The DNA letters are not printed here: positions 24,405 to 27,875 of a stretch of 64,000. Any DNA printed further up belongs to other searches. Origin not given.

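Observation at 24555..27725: Stand-alone 1,056-aa GHKL-ATPase / HNH-nuclease fusion: candidate undescribed single-gene DNA-targeting (defence-like) system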

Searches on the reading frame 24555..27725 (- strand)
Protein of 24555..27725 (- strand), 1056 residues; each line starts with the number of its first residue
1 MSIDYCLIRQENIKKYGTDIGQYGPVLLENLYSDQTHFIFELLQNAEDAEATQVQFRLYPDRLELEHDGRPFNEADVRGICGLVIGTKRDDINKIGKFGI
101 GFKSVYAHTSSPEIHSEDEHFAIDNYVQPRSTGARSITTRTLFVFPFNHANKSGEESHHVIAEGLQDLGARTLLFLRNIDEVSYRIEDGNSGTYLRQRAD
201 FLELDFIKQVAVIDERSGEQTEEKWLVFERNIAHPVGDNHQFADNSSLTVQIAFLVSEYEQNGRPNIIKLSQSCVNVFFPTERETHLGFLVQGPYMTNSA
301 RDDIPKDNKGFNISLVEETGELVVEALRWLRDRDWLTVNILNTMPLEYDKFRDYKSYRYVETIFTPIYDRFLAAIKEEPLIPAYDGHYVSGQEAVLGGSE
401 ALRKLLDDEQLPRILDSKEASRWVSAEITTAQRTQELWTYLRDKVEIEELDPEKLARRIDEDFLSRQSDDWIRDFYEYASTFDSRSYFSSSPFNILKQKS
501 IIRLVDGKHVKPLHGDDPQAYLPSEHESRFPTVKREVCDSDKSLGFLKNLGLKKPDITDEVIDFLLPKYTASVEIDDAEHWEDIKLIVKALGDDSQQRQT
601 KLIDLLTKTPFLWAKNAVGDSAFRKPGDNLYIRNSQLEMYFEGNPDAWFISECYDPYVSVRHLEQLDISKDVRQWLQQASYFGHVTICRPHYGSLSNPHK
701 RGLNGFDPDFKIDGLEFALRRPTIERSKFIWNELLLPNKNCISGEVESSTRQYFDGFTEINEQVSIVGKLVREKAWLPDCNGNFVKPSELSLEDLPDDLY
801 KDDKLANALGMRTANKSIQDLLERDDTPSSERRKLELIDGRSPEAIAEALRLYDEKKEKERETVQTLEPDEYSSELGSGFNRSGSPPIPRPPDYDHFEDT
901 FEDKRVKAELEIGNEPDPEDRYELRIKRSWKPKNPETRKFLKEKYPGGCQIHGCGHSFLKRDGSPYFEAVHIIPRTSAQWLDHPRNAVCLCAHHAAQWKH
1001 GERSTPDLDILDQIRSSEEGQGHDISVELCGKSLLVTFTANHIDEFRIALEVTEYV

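Call 3: search_protein_families(library=pfam, proteins=[window:24555-27725:-], max_evalue=1)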
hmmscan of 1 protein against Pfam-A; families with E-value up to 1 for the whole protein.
window:24555-27725:- (1056 aa): 4 families
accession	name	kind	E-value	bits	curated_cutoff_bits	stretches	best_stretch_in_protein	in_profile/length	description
PF25794.1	SACS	-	2.6e-18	67.2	32.8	2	69-124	73-128/247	Sacsin domain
PF13391.12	HNH_2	-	0.00069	19.9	21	1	949-1001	1-61/66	HNH endonuclease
PF13589.12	HATPase_c_3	-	0.0092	16.4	25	1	39-104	7-79/137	Histidine kinase-, DNA gyrase B-, and HSP90-like ATPase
PF20886.2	PWP3A-B_C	-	0.18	12.2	27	1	408-450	26-68/141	PWWP domain-containing DNA repair factor 3A/B, C-terminal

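Call 4: search_protein_families(library=ncbifam, proteins=[window:24555-27725:-], max_evalue=1)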
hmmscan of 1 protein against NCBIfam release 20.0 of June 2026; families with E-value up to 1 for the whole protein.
window:24555-27725:- (1056 aa): 4 families
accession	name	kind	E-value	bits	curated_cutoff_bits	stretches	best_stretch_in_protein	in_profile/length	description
NF047352.1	P_loop_sacsin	domain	8.8e-27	93.4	50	1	37-115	2-80/80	sacsin N-terminal ATP-binding-like domain-containing protein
NF050001.1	restrict_BbrUII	equivalog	0.017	13.6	550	1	30-79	16-66/659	BbrUII/HgiDII family restriction enzyme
NF003555.1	PRK05218.1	equivalog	0.039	12.4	371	0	22-50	11-39/614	molecular chaperone HtpG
NF010683.0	PRK14083.1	equivalog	0.17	10.3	455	1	27-102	19-114/604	HSP90 family protein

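Call 5: search_protein_families(library=padloc, proteins=[window:24555-27725:-], max_evalue=1)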
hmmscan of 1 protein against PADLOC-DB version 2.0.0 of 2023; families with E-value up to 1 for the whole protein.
window:24555-27725:- (1056 aa): 10 families
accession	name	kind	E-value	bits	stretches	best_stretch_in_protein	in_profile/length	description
PDLC03972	TmtA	-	2.1e-69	232.8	1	26-792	32-806/1302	-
PDLC03968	TmtA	-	2.5e-55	185.8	1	29-521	69-539/1486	-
PDLC03965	TmtA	-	5.4e-40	135.3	1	38-584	33-582/1370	-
PDLC03964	TmtA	-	2.1e-38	130.1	2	157-620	203-636/1538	-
PDLC03966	TmtA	-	7.5e-38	128.1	1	26-416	34-446/1655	-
PDLC03971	TmtA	-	2.4e-23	79.7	2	38-118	57-146/1782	-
PDLC03969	TmtA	-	5.3e-20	68.7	1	40-397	34-407/1563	-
PDLC03970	TmtA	-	4.2e-15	52.8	1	36-106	63-132/1552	-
PDLC03967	TmtA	-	1.8e-09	34.6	1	39-102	42-109/1063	-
PDLC03656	mREase_IV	-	0.0033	15.2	1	933-994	191-251/277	Type IV methyl-directed restriction enzyme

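Call 12: find_homologous_proteins(query=window:24555-27725:-, max_evalue=0.00001)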
Query window:24555-27725:- (1056 aa): 4746 proteins with E <= 0.00001 among 8000 candidates; the best 120 are listed.
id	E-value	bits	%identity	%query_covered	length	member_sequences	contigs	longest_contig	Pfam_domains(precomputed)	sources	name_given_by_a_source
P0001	0.0e+0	2455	100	100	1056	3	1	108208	PF25794.2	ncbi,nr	ncbi:MAG: hypothetical protein OXT68_06060 [Chloroflexota bacterium]|nr:hypothetical protein [Chloro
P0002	0.0e+0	1305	58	100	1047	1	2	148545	PF25794.2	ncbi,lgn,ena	-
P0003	0.0e+0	1304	58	99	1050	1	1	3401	PF25794.2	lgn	-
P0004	0.0e+0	1292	59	100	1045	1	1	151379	PF25794.2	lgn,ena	-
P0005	0.0e+0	1288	57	99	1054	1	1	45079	PF13391.13,PF25794.2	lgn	-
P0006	0.0e+0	1255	58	100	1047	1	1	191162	PF13391.13,PF25794.2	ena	-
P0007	0.0e+0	1219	56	100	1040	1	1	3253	PF25794.2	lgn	-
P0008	0.0e+0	1162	54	100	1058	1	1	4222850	PF25794.2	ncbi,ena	-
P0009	0.0e+0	1121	51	100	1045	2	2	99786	PF25794.2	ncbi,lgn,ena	-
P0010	0.0e+0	1090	51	100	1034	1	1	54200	PF25794.2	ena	-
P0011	0.0e+0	1080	59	81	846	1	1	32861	-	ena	-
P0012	0.0e+0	1051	52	65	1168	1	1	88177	PF25794.2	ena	-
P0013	0.0e+0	1034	56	81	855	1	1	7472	-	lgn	-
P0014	0.0e+0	1026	49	100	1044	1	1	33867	PF13391.13,PF25794.2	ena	-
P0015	1.5e-297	1008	47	100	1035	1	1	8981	PF13391.13,PF25794.2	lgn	-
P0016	1.2e-292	992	48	100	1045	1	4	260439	PF13391.13,PF25794.2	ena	-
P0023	2.4e-280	951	54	80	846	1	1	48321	PF13391.13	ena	-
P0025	1.4e-272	926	46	100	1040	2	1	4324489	PF25794.2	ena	-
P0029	1.9e-263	895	45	100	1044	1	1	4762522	PF25794.2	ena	-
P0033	5.0e-254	864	51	82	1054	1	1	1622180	PF13020.13,PF25794.2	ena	-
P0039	1.6e-246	839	48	84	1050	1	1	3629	PF13020.13,PF25794.2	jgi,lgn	-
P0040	4.0e-246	838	49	84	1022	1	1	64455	PF13020.13,PF25794.2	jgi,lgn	-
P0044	1.8e-243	829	49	80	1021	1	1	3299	PF13020.13,PF25794.2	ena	-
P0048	1.1e-239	817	48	85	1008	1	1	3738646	PF13020.13,PF25794.2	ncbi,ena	-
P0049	6.1e-237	808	48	87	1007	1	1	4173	PF13020.13,PF25794.2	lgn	-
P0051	2.2e-234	799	51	78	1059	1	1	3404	PF13020.13,PF25794.2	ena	-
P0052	1.1e-233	797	50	81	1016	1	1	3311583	PF13020.13,PF25794.2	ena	-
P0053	3.8e-231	789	49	82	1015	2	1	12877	PF13020.13,PF25794.2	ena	-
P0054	6.3e-227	775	50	77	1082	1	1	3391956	PF13020.13,PF25794.2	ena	-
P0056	9.0e-226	771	49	79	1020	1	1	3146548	PF13020.13,PF25794.2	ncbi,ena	-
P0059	2.5e-222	759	49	77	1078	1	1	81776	PF13020.13,PF25794.2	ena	-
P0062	6.3e-220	751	48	79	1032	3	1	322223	PF13020.13,PF25794.2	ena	-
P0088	5.5e-205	702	37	100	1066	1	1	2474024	PF25794.2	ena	-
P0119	2.1e-198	680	38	99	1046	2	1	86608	PF25794.2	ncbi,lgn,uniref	ncbi:sacsin N-terminal ATP-binding-like domain-containing protein [Nostoc sp.]|uniref:sacsin N-termi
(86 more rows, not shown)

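Call 22: find_encoding_contigs(protein=P0008, flank=10000, max_places=2)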
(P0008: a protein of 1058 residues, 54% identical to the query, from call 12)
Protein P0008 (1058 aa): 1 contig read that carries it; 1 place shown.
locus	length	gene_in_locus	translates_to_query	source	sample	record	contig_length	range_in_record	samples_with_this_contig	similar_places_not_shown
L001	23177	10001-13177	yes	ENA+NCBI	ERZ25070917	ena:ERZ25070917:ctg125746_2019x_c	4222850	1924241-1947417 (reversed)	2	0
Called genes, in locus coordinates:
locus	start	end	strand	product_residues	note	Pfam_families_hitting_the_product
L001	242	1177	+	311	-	-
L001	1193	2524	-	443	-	PF13167:GTP-bdg_N, PF16360:GTP-bdg_M, PF03193:RsgA_GTPase (faint), PF00350:Dynamin_N (faint), PF01926:MMR_HSR1, PF02421:FeoB_N (faint)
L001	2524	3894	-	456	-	PF01134:GIDA, PF01266:DAO (weak), PF13450:NAD_binding_8 (weak)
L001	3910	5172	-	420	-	PF00109:ketoacyl-synt, PF02801:Ketoacyl-synt_C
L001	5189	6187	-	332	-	PF02504:FA_synthesis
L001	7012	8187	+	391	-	-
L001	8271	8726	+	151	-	PF01668:SmpB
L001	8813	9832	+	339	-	PF00579:tRNA-synt_1b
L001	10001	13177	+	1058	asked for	PF25794:SACS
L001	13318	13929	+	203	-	PF01205:Impact_N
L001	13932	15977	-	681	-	-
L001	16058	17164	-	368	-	PF06347:SH3_4 (faint), PF08239:SH3_3, PF12913:SH3_6 (faint), PF23795:SH3_YKFC_2nd (faint), PF08239:SH3_3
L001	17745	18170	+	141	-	PF01521:Fe-S_biosyn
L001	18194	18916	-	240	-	-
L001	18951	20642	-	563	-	PF01476:LysM, PF01551:Peptidase_M23 (faint)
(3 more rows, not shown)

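Call 23: find_encoding_contigs(protein=P0002, flank=10000, max_places=2)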
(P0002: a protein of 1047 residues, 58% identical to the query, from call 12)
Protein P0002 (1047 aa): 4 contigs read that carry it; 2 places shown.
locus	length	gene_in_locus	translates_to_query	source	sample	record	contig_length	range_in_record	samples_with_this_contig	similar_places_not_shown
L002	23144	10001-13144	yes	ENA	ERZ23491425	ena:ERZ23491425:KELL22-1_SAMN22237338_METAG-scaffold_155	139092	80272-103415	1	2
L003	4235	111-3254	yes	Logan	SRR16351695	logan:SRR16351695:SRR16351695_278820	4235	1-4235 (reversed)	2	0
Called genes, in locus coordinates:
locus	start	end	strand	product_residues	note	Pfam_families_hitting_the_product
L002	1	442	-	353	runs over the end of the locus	PF01170:UPF0020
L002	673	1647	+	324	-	-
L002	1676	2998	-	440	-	PF13167:GTP-bdg_N, PF16360:GTP-bdg_M, PF03193:RsgA_GTPase (faint), PF00350:Dynamin_N (faint), PF01926:MMR_HSR1, PF02421:FeoB_N (weak), PF02492:cobW (faint), PF19275:HflX_C (weak)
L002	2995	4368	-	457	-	PF01134:GIDA, PF01266:DAO, PF03486:HI0933_like (faint), PF12831:FAD_oxidored (weak), PF13450:NAD_binding_8 (weak)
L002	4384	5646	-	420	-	PF00109:ketoacyl-synt, PF02801:Ketoacyl-synt_C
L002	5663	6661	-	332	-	PF02504:FA_synthesis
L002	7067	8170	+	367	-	-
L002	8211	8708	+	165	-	PF01668:SmpB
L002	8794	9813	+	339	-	PF00579:tRNA-synt_1b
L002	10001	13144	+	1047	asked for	PF25794:SACS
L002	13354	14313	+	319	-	PF05721:PhyH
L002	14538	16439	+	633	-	PF00496:SBP_bac_5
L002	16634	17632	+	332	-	PF19300:BPD_transp_1_N (weak), PF00528:BPD_transp_1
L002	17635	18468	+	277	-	PF00528:BPD_transp_1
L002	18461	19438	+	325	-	PF00005:ABC_tran, PF13304:AAA_21 (faint), PF08352:oligo_HPY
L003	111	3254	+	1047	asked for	PF25794:SACS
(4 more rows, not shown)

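Call 24: find_encoding_contigs(protein=P0025, flank=10000, max_places=1)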
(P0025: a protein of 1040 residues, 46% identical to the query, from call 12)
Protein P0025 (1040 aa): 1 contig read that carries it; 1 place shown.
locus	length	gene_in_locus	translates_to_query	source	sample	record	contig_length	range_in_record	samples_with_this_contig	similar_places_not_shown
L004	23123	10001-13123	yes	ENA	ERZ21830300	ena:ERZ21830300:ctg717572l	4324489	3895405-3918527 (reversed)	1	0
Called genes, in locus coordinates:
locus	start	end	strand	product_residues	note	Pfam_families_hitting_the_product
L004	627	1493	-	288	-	PF00528:BPD_transp_1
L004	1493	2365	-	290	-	PF00528:BPD_transp_1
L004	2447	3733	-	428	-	PF01547:SBP_bac_1, PF13416:SBP_bac_8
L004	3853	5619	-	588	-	PF00884:Sulfatase, PF01663:Phosphodiest, PF02995:DUF229 (weak), PF16347:SGSH_C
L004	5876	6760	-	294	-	PF00528:BPD_transp_1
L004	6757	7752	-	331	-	PF00528:BPD_transp_1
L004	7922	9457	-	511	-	PF01547:SBP_bac_1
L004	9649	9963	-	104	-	-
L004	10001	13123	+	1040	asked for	PF25794:SACS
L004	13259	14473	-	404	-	PF05496:RuvB_N (weak), PF01078:Mg_chelatase (faint), PF13191:AAA_16 (faint), PF00004:AAA, PF07728:AAA_5, PF13173:AAA_14, PF16193:AAA_assoc_2, PF12002:MgsA_C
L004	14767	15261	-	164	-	PF11716:MDMPI_N (weak), PF12867:DinB_2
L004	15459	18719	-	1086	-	PF04851:ResIII, PF00176:SNF2-rel_dom, PF00270:DEAD (weak), PF00271:Helicase_C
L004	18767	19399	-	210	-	PF01128:IspD (weak), PF12804:NTP_transf_3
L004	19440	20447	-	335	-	-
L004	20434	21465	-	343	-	PF02625:XdhC_CoxI, PF13478:XdhC_C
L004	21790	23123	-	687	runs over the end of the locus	PF20585:Pectate_lyase_5 (faint), PF13229:Beta_helix (faint), PF08239:SH3_3 (faint)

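Call 25: find_encoding_contigs(protein=P0029, flank=10000, max_places=1)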
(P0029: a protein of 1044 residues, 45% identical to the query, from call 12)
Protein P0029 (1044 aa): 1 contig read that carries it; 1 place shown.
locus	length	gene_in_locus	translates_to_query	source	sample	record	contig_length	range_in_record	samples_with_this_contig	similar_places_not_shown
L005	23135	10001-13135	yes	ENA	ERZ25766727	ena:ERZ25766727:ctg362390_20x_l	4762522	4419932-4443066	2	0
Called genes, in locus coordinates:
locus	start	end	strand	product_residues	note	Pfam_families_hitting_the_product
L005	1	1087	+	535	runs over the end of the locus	PF00496:SBP_bac_5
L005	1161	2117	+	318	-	PF19300:BPD_transp_1_N, PF00528:BPD_transp_1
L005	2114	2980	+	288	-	PF00528:BPD_transp_1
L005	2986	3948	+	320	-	PF00005:ABC_tran, PF02463:SMC_N (weak), PF13304:AAA_21 (weak), PF08352:oligo_HPY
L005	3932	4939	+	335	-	PF00005:ABC_tran, PF02463:SMC_N (faint), PF13304:AAA_21 (faint), PF08352:oligo_HPY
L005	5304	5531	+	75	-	PF09954:DUF2188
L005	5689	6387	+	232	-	PF01555:N6_N4_Mtase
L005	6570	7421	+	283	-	PF01555:N6_N4_Mtase, PF04471:Mrr_cat, PF22722:NA-iREase1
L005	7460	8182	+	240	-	-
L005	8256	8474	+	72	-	-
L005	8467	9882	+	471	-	PF01425:Amidase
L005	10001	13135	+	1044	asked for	PF25794:SACS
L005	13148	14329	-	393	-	PF02746:MR_MLE_N, PF13378:MR_MLE_C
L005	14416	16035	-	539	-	PF00501:AMP-binding, PF13193:AMP-binding_C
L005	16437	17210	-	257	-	PF00106:adh_short, PF08659:KR, PF13561:adh_short_C2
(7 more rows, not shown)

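Call 26: find_encoding_contigs(protein=P0119, flank=10000, max_places=1)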
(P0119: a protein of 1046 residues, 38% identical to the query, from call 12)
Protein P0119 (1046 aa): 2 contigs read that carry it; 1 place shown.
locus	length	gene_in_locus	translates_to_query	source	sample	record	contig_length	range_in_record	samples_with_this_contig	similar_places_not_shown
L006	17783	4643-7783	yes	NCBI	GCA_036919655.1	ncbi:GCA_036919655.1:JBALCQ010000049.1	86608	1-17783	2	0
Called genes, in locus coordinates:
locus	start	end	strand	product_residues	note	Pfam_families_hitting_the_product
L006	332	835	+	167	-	PF03235:GmrSD_N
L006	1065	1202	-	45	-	-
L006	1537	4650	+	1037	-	PF04851:ResIII, PF00176:SNF2-rel_dom, PF00271:Helicase_C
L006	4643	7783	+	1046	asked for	PF25794:SACS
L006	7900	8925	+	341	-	-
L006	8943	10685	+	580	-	PF09369:MZB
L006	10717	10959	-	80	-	PF00145:DNA_methylase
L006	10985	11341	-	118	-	-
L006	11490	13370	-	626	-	PF13522:GATase_6, PF13537:GATase_7, PF01380:SIS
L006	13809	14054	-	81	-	PF12797:Fer4_2 (faint), PF13237:Fer4_10 (weak), PF00037:Fer4 (weak), PF12837:Fer4_6 (weak), PF14697:Fer4_21, PF12838:Fer4_7, PF13187:Fer4_9, PF00037:Fer4 (weak), +5 more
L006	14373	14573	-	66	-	-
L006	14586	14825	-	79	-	-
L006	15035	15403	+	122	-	-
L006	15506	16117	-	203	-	-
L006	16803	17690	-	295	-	-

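Call 27: find_encoding_contigs(protein=P0088, flank=10000, max_places=1)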
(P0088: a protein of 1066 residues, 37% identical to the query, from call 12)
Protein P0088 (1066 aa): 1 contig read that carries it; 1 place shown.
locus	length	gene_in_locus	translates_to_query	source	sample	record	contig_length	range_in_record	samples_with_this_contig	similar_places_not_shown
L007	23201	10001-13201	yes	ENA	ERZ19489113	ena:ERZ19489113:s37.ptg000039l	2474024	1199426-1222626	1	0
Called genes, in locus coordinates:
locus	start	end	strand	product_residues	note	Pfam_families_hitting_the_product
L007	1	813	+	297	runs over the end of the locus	PF00005:ABC_tran, PF13304:AAA_21 (weak)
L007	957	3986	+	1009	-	PF07940:Hepar_II_III_C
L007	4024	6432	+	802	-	-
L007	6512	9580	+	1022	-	PF00176:SNF2-rel_dom, PF04851:ResIII, PF00271:Helicase_C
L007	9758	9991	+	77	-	-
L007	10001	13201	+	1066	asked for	PF25794:SACS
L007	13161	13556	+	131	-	PF02452:PemK_toxin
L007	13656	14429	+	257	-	PF00857:Isochorismatase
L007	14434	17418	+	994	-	PF10647:Gmad1 (faint), PF26549:Tricorn_N (faint), PF26550:Tricorn_2nd, PF07676:PD40 (weak)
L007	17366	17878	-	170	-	-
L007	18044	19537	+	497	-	PF00474:SSF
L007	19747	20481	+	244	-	-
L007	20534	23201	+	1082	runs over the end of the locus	PF13620:CarboxypepD_reg, PF13715:CarbopepD_reg_2, PF07715:Plug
